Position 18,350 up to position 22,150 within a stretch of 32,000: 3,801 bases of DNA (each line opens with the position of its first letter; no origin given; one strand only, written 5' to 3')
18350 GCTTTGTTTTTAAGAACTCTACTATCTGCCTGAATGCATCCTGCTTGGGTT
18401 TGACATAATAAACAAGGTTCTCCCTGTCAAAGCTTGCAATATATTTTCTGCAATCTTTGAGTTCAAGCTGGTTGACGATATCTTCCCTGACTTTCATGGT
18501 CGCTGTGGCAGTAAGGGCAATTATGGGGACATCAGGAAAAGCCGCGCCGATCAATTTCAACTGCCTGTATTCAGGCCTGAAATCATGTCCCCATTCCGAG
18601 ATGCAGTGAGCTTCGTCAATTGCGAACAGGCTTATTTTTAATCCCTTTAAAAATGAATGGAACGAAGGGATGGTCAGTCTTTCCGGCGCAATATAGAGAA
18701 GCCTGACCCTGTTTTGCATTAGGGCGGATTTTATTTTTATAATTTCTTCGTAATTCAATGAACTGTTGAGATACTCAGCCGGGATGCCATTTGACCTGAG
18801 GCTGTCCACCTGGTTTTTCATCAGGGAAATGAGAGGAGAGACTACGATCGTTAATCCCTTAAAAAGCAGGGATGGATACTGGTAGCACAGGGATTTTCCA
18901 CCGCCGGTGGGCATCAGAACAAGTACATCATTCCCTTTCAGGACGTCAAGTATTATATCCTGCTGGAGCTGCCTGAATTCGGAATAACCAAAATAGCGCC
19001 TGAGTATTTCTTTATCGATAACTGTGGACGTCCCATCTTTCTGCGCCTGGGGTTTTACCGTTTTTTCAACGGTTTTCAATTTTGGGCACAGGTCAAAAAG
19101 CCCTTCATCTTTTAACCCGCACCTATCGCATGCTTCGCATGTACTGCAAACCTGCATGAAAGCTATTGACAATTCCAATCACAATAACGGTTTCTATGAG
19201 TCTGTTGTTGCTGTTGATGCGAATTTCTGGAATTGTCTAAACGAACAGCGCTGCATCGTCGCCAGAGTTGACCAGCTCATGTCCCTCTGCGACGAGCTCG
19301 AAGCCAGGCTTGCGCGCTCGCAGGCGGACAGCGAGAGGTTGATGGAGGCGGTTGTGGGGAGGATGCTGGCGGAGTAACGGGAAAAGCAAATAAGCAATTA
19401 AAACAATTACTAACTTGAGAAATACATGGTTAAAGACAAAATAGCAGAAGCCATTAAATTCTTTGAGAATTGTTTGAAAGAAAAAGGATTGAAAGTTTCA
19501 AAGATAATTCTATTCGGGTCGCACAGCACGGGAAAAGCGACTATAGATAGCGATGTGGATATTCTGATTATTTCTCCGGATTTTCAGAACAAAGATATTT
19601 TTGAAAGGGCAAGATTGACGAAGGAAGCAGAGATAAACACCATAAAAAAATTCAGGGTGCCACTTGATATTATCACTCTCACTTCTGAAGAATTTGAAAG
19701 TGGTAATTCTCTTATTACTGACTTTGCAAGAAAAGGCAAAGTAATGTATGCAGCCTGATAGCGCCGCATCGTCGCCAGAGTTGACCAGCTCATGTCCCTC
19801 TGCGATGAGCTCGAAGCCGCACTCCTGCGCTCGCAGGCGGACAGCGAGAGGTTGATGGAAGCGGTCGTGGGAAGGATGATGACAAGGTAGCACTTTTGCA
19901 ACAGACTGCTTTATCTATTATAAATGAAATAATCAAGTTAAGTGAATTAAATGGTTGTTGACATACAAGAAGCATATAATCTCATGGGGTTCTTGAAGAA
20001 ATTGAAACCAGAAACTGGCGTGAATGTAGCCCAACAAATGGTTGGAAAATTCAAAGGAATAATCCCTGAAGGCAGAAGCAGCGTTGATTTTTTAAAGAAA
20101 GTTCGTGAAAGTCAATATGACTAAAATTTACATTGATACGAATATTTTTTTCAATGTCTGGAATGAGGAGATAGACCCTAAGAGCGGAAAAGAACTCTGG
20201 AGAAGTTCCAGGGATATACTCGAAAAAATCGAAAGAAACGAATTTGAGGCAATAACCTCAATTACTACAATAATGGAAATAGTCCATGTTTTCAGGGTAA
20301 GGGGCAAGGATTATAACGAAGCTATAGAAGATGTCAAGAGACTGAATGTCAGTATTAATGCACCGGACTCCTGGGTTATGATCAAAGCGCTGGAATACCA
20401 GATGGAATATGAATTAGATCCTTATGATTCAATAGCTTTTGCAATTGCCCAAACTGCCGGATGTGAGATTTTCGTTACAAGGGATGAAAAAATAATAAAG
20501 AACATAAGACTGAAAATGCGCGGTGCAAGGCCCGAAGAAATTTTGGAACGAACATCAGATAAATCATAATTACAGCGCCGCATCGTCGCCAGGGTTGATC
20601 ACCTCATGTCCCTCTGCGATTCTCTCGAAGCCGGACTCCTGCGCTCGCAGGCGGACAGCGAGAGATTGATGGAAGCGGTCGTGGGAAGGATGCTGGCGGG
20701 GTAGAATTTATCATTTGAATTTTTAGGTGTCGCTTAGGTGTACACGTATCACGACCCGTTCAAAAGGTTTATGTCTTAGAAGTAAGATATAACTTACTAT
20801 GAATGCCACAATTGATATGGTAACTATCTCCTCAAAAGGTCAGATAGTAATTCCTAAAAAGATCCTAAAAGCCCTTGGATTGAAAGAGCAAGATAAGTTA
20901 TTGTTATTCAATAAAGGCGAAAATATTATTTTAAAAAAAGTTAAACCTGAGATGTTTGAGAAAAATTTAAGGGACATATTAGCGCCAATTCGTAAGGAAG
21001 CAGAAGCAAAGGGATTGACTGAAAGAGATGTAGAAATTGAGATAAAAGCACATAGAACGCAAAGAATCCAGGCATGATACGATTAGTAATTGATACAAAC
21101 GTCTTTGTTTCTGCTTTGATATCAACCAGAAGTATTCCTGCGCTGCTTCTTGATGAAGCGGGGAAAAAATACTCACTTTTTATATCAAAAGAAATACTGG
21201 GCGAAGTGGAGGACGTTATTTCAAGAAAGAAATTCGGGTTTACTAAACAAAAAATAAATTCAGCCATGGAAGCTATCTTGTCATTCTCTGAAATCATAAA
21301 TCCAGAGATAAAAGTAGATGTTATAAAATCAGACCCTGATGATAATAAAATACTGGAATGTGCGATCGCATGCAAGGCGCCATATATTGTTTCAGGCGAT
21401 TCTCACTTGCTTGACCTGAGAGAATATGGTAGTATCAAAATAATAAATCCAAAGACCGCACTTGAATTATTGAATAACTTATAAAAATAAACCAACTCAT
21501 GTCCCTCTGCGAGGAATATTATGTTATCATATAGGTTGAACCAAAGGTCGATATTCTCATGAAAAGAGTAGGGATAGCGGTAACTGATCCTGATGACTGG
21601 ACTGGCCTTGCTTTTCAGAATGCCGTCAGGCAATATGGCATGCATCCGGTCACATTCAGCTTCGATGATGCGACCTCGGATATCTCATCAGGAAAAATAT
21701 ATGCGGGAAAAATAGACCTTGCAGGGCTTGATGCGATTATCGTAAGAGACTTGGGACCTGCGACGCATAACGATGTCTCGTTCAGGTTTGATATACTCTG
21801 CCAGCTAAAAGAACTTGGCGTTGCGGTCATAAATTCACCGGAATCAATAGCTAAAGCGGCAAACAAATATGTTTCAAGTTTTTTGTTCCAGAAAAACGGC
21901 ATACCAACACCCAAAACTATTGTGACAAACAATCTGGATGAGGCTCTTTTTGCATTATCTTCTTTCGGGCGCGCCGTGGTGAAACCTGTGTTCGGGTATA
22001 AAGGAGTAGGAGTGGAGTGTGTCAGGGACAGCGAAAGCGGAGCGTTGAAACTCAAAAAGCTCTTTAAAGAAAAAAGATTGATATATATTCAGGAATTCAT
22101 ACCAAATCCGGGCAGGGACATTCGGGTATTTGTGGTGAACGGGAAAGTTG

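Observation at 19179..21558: Array of three toxin-antitoxin-type cassettes, each bounded by a direct repeat that is the 3' end of an hsdS gene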

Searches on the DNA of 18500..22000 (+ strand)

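Call 57: search_rna_families(source=window, start=18500, end=22000, threshold=evalue, max_evalue=1)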
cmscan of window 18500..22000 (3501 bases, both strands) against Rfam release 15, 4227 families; matches with E-value up to 1: 1.
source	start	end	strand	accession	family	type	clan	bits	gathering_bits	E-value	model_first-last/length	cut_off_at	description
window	19992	20152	+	RF01673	PhrS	Gene; sRNA;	-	15.3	37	0.95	1-212/212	no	PhrS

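Call 58: search_dna_similar(query=window:19760-19890:+, collection=plasmids, mode=distant, max_rows=15)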
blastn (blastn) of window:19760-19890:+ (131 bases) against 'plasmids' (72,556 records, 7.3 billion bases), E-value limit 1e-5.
No match.

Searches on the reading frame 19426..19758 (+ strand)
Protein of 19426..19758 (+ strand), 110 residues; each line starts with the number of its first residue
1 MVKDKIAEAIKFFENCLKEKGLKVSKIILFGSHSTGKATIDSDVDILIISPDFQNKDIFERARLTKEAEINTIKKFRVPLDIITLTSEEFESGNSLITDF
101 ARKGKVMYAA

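Call 10: search_protein_families(library=pfam, proteins=[window:19426-19755:+], max_evalue=0.01)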
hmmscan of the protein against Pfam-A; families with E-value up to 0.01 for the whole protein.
window:19426-19755:+ (110 aa): 3 families
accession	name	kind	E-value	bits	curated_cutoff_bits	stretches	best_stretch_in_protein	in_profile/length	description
PF01909.29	NTP_transf_2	-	1.5e-14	54.5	21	1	13-94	4-80/93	Nucleotidyltransferase domain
PF18765.7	Polbeta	-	1.5e-09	38.3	26.9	1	18-107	8-87/93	Polymerase beta, Nucleotidyltransferase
PF22600.2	MTPAP-like_central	-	0.00034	21.2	27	1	8-73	24-83/139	Poly(A) RNA polymerase, mitochondrial-like, central palm domain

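Call 12: find_encoding_contigs(protein=window:19426-19758:+, flank=10000, max_places=10)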
Protein window:19426-19758:+ (110 aa): 4 contigs read that carry it; 1 place shown.
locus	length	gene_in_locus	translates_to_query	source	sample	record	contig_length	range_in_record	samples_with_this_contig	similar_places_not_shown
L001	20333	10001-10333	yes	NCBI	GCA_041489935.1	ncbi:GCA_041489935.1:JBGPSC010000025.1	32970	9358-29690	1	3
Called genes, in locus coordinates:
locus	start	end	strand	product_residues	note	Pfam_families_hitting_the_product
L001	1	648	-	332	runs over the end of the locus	PF00208:ELFV_dehydrog (weak), PF03447:NAD_binding_3, PF00742:Homoserine_dh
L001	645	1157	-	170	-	PF26798:ACT_10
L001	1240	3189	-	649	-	PF16177:ACAS_N, PF00501:AMP-binding, PF13193:AMP-binding_C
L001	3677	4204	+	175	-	-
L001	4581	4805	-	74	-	-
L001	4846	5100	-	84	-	-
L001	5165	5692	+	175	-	PF07752:S-layer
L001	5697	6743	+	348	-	PF26356:Pelota_N, PF03464:eRF1_2, PF03465:eRF1_3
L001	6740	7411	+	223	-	PF04256:DUF434, PF18481:DUF5616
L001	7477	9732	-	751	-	PF00270:DEAD, PF00271:Helicase_C, PF16124:RecQ_Zn_bind, PF09382:RQC, PF00570:HRDC, PF14493:HTH_40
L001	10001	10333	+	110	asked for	PF01909:NTP_transf_2, PF18765:Polbeta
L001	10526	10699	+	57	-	-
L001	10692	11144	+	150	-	PF01850:PIN, PF13470:PIN_3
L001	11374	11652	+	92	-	PF04014:MazE_antitoxin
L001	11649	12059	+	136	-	PF13470:PIN_3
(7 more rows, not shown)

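Call 75: search_protein_families(library=ncbifam, proteins=[window:19426-19755:+], max_evalue=0.01)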
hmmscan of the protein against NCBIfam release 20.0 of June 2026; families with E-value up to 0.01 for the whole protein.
window:19426-19755:+ (110 aa): 2 families
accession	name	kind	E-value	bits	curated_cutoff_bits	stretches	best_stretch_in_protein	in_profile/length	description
NF047752.1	MntA_antitoxin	equivalog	3.6e-08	33.3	60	1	22-86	5-63/106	type VII toxin-antitoxin system MntA family adenylyltransferase antitoxin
NF012212.1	ANT_9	subfamily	0.00019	20.8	340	1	3-52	3-49/249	aminoglycoside nucleotidyltransferase ANT(9)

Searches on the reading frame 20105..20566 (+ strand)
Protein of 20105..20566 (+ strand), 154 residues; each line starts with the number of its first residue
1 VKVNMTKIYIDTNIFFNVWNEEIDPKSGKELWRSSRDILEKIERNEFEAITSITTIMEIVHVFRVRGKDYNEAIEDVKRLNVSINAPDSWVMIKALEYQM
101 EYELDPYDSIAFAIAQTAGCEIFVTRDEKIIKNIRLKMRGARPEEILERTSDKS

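Call 10: search_protein_families(library=pfam, proteins=[window:20105-20566:+], max_evalue=0.01)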
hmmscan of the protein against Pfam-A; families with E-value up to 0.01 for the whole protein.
window:20105-20566:+ (154 aa): 2 families
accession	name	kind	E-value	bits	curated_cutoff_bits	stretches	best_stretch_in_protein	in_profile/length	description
PF01850.27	PIN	-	5.3e-12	46.8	23.6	1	8-131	1-115/120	PIN domain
PF13470.12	PIN_3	-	1.8e-07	32.4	27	1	8-128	2-114/115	PIN domain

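Call 75: search_protein_families(library=ncbifam, proteins=[window:20117-20566:+], max_evalue=0.01)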
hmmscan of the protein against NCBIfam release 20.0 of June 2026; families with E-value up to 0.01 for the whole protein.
window:20117-20566:+ (150 aa): 0 families

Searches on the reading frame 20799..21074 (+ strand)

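Call 10: search_protein_families(library=pfam, proteins=[window:20799-21074:+], max_evalue=0.01)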
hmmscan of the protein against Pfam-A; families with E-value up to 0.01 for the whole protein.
window:20799-21074:+ (92 aa): 2 families
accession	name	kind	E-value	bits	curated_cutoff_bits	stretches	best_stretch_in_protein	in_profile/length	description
PF04014.23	MazE_antitoxin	-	9.3e-12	45.2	24.7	1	8-51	2-46/48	Antidote-toxin recognition MazE, bacterial antitoxin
PF15937.10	PrlF_antitoxin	-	0.0021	18.6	32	1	9-67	3-62/99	prlF antitoxin for toxin YhaV_toxin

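Call 75: search_protein_families(library=ncbifam, proteins=[window:20799-21074:+], max_evalue=0.01)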
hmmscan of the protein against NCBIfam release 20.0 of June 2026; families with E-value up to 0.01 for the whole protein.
window:20799-21074:+ (92 aa): 6 families
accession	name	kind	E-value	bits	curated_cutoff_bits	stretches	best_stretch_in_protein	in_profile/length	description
TIGR01439.1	lp_hng_hel_AbrB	domain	1.2e-12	47.3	28.3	1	7-48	1-43/44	transcriptional regulator, AbrB family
NF040962.1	near_HgcAB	equivalog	1.6e-08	34.3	70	1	7-66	7-69/70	HgcAB-associated protein HgcC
TIGR02609.1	doc_partner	hypoth_equivalog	0.00011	22.5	55.9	1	16-59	12-56/74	putative addiction module antidote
TIGR02851.1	spore_V_T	equivalog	0.00013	21.9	235.9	1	9-50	8-50/180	stage V sporulation protein T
NF006352.0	PRK08577.1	equivalog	0.00043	20.3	140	1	6-38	5-37/136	hypothetical protein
NF007429.0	PRK09974.1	equivalog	0.0017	18.2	125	1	8-62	15-70/114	type II toxin-antitoxin system PrlF family antitoxin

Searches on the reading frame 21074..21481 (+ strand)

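Call 10: search_protein_families(library=pfam, proteins=[window:21074-21481:+], max_evalue=0.01)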
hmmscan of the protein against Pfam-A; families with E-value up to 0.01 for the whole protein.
window:21074-21481:+ (136 aa): 5 families
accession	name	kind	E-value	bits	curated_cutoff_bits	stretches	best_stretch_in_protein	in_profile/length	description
PF13470.12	PIN_3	-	4.1e-21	76.4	27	1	3-110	1-114/115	PIN domain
PF10130.15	PIN_2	-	3.7e-05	24.4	22.4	1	5-113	1-116/133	PIN domain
PF01850.27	PIN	-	0.00023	22.2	23.6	1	5-113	2-115/120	PIN domain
PF13638.12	PIN_4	-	0.0015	19.2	21.9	1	4-102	1-101/132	PIN domain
PF16289.11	PIN_12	-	0.0016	19.3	32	0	4-66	1-68/172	PIN domain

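Call 75: search_protein_families(library=ncbifam, proteins=[window:21074-21481:+], max_evalue=0.01)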
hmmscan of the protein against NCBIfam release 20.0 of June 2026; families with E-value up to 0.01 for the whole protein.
window:21074-21481:+ (136 aa): 1 family
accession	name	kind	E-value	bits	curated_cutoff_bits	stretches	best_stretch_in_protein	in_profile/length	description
TIGR00305.1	TIGR00305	equivalog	2.1e-21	76.4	29.15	1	3-115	1-115/115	putative toxin-antitoxin system toxin component, PIN family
